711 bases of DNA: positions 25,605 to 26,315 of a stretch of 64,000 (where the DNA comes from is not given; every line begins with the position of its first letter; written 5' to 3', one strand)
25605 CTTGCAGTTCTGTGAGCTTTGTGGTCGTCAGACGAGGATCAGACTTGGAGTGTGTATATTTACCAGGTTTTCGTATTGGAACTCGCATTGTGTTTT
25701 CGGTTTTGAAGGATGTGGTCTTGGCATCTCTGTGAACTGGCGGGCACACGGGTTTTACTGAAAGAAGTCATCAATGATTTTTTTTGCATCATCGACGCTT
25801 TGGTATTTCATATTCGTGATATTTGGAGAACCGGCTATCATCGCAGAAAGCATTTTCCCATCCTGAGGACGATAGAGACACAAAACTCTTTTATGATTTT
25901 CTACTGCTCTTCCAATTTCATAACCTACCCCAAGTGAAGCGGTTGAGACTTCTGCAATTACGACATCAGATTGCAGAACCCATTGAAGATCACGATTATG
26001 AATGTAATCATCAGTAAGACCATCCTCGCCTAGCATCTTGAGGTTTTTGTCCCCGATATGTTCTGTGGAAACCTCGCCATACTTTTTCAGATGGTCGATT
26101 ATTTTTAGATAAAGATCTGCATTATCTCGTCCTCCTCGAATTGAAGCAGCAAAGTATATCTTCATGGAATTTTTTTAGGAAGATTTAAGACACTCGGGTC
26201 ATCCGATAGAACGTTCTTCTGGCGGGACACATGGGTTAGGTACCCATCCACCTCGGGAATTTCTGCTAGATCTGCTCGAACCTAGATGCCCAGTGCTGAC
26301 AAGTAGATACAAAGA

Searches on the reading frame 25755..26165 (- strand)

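Call 61: search_protein_families(library=pfam, proteins=[window:25755-26165:-], max_evalue=0.001)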
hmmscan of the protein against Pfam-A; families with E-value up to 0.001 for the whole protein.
window:25755-26165:- (136 aa): 1 family
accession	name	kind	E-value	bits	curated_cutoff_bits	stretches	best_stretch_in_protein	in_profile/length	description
PF05014.21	Nuc_deoxyrib_tr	-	2.7e-13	50.5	28.8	1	3-99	1-98/117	Nucleoside 2-deoxyribosyltransferase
